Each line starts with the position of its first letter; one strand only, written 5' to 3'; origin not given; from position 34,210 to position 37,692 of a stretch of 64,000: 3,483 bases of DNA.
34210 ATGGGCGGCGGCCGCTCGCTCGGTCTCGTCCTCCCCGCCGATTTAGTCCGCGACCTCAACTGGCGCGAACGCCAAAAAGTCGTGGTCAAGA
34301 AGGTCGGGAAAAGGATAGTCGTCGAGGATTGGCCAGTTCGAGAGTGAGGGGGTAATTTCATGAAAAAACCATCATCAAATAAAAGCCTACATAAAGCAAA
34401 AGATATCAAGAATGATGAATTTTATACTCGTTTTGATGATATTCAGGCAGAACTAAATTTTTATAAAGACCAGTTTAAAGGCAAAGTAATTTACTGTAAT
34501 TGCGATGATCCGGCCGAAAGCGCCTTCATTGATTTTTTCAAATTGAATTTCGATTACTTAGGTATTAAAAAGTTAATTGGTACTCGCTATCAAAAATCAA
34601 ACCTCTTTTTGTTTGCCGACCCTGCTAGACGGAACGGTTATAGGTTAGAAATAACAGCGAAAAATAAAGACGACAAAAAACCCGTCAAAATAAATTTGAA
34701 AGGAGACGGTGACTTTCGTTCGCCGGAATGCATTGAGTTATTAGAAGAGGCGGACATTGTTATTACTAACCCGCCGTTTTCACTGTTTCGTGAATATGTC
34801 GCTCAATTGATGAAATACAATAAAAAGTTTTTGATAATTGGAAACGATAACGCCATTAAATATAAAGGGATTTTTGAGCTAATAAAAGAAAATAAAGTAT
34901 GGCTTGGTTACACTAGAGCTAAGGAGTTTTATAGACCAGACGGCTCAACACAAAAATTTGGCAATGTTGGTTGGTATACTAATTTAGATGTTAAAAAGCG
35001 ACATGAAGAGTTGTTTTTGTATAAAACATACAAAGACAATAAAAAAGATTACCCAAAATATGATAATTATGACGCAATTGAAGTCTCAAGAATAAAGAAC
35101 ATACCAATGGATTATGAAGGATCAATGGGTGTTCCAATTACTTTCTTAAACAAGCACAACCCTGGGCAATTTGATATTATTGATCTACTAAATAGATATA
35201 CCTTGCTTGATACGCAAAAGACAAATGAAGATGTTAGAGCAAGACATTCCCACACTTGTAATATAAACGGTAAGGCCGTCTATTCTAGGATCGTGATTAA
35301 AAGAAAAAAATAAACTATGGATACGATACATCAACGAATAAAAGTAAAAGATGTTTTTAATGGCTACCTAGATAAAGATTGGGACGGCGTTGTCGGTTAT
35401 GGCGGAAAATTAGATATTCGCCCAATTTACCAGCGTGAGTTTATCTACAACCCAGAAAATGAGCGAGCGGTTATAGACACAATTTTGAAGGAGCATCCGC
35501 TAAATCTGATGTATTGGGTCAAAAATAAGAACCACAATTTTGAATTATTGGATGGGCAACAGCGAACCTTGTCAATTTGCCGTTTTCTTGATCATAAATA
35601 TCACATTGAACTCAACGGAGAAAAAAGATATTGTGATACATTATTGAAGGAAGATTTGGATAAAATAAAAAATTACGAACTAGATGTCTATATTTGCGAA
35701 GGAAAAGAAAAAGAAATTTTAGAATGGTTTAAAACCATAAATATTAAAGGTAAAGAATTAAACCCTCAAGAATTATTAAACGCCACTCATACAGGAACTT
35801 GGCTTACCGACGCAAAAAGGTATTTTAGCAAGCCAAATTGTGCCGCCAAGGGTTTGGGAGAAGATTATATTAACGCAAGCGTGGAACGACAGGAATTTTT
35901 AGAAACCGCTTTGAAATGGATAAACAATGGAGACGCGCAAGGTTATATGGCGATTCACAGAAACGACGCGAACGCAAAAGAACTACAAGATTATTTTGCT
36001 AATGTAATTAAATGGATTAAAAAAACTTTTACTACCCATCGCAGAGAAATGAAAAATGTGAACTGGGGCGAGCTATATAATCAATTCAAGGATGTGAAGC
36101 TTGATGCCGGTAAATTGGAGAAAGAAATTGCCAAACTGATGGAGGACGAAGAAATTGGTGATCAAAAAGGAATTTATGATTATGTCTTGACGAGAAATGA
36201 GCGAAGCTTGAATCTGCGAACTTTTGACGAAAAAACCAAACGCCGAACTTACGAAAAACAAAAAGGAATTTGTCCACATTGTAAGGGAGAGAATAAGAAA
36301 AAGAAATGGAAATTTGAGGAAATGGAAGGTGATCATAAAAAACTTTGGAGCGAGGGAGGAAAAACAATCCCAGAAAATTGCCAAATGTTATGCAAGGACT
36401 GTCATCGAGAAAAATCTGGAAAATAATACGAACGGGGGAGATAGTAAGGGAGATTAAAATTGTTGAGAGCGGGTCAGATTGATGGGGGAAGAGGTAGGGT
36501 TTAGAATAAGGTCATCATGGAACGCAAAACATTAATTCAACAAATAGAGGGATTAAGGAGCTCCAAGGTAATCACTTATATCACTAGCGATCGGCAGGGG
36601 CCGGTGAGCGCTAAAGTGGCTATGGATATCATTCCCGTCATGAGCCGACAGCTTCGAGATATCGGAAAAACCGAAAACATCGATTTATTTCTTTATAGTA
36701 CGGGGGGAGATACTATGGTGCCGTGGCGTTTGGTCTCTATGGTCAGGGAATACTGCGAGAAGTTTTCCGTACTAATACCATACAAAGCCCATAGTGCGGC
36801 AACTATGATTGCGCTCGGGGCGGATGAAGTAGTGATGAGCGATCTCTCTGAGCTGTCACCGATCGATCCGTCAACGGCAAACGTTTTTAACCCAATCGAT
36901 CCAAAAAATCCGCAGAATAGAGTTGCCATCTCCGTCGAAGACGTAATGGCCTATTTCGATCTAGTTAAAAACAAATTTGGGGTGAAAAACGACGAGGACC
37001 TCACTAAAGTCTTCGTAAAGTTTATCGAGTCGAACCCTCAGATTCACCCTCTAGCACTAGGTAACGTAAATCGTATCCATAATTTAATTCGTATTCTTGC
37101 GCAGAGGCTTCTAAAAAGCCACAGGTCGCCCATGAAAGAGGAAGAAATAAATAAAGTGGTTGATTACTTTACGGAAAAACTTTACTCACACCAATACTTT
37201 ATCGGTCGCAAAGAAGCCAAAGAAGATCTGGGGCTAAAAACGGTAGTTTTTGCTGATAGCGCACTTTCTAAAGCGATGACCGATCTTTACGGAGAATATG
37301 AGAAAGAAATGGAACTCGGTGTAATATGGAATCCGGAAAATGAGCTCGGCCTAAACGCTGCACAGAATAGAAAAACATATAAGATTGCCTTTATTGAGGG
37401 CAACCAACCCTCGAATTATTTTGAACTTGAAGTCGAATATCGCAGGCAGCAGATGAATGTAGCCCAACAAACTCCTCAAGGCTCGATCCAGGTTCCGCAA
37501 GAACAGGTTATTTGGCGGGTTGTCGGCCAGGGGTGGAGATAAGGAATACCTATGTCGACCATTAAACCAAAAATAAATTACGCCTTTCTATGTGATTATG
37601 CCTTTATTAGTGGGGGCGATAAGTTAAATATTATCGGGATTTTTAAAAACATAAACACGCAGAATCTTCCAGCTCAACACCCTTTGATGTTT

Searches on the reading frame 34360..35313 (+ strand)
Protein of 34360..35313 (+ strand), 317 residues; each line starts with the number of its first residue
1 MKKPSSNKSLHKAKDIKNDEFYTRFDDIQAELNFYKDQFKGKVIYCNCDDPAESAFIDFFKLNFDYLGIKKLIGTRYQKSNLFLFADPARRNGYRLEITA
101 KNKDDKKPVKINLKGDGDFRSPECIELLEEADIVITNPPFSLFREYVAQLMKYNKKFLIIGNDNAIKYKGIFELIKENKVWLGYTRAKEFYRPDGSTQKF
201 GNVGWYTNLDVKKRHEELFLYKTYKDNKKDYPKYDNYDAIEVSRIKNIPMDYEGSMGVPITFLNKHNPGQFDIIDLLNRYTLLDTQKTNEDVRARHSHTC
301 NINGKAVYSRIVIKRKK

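Call 16: search_protein_families(library=pfam, proteins=[window:34360-35313:+], max_evalue=0.001)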
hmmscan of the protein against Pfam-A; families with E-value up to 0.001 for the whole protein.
window:34360-35313:+ (317 aa): 1 family
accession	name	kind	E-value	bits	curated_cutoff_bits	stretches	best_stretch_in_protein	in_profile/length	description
PF13651.11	EcoRI_methylase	-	1.5e-115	386.7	26.4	1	10-316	2-345/345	Adenine-specific methyltransferase EcoRI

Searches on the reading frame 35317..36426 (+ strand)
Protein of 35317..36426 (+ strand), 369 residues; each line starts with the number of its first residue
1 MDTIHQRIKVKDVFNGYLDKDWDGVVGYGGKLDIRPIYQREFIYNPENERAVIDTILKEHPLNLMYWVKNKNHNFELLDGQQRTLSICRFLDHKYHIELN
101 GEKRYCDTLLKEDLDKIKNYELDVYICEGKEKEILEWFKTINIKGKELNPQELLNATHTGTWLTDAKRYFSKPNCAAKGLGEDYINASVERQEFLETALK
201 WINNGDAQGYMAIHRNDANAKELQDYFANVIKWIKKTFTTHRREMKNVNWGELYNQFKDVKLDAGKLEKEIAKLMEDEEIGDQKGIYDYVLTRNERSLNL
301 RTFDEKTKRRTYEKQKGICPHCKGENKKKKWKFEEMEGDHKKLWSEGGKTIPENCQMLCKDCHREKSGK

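Call 16: search_protein_families(library=pfam, proteins=[window:35317-36426:+], max_evalue=0.001)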
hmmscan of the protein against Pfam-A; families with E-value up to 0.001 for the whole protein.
window:35317-36426:+ (369 aa): 2 families
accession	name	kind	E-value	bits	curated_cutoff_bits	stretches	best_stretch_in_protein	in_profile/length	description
PF03235.19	GmrSD_N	-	2.2e-18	67.5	33.2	1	34-158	13-198/199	GmrSD restriction endonuclease, N-terminal domain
PF01844.29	HNH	-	4e-10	40.1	21.4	1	319-367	1-45/47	HNH endonuclease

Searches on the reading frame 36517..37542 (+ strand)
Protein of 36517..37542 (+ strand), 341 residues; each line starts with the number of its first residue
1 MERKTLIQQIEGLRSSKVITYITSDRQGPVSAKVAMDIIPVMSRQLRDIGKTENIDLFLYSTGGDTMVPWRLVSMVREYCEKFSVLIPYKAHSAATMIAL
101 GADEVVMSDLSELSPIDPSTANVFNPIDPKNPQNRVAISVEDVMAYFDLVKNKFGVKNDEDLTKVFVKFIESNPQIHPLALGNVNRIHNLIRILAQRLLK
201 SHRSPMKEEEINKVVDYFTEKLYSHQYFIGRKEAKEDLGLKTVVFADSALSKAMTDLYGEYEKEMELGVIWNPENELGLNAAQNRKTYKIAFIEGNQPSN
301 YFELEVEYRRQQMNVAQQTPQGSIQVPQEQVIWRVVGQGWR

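Call 16: search_protein_families(library=pfam, proteins=[window:36517-37542:+], max_evalue=0.001)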
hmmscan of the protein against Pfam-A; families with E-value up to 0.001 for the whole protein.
window:36517-37542:+ (341 aa): 1 family
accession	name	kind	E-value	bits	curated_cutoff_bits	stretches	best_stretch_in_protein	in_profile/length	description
PF01972.22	SDH_protease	-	1.5e-13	50.9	31.3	1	2-123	36-162/286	ClpP-like SDH-type serine proteinase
